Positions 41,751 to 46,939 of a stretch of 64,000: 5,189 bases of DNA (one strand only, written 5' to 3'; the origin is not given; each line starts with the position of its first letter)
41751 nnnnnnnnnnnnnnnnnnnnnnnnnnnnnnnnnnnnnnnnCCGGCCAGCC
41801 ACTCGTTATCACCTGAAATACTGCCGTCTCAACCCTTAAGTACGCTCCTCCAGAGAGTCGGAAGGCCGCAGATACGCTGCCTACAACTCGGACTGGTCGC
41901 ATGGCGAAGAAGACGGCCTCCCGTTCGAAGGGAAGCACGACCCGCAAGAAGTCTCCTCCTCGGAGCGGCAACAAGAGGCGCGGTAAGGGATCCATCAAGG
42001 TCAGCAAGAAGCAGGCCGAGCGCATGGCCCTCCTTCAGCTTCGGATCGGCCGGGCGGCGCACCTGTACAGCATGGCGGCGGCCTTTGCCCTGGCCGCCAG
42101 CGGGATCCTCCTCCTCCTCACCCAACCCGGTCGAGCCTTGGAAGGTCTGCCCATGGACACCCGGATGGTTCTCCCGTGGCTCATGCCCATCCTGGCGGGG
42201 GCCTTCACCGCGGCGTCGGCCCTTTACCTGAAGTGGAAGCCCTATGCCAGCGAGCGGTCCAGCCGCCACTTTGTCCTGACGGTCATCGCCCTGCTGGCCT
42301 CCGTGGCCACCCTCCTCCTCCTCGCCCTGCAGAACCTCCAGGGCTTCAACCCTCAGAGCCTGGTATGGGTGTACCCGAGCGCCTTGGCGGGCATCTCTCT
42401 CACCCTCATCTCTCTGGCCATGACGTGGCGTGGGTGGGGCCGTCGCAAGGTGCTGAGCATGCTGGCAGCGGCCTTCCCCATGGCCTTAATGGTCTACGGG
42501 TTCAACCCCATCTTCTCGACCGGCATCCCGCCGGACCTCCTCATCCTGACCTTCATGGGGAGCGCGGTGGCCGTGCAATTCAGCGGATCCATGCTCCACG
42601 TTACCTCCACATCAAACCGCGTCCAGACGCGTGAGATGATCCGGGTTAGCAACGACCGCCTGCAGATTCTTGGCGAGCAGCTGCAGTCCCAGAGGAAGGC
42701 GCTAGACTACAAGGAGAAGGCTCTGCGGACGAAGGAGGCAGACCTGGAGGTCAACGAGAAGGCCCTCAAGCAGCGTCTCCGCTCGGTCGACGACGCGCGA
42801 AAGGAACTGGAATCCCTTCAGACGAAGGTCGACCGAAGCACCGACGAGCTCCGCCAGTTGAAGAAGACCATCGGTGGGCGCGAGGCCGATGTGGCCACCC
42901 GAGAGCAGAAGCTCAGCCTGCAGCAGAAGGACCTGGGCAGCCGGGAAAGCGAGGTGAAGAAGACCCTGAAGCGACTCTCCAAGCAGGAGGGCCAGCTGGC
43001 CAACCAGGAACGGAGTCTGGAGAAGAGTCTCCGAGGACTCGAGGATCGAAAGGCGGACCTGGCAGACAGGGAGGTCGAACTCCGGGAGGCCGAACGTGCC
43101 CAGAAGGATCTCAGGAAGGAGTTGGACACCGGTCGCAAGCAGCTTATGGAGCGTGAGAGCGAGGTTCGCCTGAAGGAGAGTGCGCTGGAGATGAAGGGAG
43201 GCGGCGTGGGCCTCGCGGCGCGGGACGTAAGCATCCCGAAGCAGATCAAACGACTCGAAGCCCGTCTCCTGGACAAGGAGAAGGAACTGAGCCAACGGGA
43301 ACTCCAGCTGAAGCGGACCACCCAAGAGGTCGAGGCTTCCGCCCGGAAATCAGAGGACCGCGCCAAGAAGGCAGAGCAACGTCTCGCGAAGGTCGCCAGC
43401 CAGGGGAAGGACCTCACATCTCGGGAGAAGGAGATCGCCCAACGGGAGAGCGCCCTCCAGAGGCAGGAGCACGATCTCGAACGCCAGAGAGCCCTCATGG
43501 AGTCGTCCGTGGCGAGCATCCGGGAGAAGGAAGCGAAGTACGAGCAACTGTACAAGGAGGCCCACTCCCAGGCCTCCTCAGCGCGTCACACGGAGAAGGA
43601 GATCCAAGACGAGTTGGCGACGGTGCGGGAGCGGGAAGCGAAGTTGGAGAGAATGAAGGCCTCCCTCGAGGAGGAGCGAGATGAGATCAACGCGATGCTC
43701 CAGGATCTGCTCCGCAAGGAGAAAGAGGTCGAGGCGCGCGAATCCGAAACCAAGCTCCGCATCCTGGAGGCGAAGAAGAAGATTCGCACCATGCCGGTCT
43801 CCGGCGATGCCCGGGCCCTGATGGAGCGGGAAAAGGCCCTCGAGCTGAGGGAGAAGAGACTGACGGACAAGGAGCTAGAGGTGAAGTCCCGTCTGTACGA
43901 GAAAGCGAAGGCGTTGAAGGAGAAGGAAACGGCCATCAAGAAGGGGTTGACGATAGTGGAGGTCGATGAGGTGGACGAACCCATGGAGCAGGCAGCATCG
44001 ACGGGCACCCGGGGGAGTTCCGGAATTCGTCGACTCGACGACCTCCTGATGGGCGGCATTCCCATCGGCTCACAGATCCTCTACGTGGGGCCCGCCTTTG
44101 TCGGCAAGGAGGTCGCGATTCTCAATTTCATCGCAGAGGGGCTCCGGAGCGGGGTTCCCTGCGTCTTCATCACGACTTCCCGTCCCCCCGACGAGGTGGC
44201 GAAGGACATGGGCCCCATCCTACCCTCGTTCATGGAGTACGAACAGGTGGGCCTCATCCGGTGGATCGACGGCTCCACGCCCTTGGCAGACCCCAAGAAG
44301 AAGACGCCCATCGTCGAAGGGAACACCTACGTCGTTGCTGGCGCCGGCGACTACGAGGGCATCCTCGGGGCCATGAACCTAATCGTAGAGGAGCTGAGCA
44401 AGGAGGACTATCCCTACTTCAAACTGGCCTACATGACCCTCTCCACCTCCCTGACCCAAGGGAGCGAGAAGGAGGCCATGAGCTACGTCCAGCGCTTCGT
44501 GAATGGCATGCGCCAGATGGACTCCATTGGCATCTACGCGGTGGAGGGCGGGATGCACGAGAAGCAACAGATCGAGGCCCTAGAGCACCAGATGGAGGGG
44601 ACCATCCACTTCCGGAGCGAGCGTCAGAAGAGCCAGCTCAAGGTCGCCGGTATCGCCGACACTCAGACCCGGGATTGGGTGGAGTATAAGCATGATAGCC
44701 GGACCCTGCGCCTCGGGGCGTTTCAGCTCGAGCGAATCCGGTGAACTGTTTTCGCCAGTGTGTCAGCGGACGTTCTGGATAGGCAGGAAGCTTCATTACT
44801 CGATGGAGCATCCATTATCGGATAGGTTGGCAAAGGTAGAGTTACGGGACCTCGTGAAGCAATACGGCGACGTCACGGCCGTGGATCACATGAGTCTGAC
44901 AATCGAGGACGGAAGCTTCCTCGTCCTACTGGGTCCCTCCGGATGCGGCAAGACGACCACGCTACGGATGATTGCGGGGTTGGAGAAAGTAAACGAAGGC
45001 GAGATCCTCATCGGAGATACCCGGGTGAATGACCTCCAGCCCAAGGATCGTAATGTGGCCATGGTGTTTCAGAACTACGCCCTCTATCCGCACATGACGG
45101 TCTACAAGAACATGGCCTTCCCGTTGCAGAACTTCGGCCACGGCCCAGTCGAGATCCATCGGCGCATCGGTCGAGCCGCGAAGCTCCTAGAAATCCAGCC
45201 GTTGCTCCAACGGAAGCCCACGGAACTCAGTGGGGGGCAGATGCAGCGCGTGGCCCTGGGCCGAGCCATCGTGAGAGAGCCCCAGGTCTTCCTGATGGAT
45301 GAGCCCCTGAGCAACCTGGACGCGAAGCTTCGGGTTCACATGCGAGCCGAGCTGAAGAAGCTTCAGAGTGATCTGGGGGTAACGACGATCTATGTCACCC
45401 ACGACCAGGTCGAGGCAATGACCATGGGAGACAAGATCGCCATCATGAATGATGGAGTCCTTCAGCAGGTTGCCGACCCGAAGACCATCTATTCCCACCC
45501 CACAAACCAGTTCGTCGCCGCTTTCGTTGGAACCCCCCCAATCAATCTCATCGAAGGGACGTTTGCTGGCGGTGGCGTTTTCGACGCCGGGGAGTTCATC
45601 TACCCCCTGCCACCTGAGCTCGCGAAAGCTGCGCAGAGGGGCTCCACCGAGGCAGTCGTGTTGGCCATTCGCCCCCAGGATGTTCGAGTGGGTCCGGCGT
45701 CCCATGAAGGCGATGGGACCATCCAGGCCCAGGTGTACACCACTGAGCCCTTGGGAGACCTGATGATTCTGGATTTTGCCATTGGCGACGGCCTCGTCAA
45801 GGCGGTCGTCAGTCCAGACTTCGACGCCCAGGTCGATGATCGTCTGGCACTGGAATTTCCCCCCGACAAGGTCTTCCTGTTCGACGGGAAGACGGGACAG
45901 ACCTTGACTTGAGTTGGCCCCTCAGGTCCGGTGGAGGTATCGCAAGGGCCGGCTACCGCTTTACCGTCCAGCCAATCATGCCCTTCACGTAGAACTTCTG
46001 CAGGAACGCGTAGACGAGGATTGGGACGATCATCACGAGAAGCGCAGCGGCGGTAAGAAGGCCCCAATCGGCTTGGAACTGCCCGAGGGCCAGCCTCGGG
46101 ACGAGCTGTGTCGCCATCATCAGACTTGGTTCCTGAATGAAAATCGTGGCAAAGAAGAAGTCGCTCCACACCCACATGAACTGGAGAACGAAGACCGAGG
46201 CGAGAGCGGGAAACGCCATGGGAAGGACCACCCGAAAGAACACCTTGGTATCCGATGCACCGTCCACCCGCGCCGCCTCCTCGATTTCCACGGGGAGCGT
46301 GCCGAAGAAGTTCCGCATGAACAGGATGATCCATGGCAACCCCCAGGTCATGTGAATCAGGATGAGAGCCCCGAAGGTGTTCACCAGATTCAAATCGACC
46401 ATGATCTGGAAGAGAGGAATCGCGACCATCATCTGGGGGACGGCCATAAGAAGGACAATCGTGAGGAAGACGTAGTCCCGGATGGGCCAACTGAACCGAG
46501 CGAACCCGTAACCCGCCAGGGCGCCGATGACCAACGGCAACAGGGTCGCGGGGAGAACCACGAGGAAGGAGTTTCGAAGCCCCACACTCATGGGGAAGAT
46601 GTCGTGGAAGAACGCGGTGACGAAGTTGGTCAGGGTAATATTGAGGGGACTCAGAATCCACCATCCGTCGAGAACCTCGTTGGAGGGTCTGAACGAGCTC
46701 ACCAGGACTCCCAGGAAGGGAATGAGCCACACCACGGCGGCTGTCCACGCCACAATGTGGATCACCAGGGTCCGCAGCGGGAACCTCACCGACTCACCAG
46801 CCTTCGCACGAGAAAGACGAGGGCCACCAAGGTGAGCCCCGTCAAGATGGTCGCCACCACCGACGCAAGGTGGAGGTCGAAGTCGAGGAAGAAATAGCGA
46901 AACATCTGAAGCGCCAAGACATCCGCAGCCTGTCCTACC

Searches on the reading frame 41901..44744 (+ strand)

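Call 66: search_protein_families(library=pfam, proteins=[window:41901-44744:+], max_evalue=0.00001)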
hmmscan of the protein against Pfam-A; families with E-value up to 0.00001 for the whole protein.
window:41901-44744:+ (947 aa): 1 family
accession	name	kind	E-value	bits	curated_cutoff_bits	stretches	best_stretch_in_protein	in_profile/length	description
PF06745.19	ATPase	-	4.5e-12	46.3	26.6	1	707-912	3-195/231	KaiC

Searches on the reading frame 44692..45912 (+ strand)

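Call 66: search_protein_families(library=pfam, proteins=[window:44692-45912:+], max_evalue=0.00001)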
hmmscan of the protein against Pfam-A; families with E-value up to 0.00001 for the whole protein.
window:44692-45912:+ (406 aa): 2 families
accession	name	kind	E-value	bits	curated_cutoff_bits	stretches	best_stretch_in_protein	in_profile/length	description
PF00005.33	ABC_tran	-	8.2e-33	114.3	25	1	65-206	2-136/137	ABC transporter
PF08402.16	TOBE_2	-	1.6e-06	28.6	21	1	324-397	1-76/76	TOBE domain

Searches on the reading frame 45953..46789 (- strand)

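Call 66: search_protein_families(library=pfam, proteins=[window:45953-46789:-], max_evalue=0.00001)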
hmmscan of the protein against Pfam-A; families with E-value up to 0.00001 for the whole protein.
window:45953-46789:- (278 aa): 1 family
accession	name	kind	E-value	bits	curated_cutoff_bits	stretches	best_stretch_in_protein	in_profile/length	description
PF00528.27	BPD_transp_1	-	4.1e-21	76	26.4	1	87-271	3-182/184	Binding-protein-dependent transport system inner membrane component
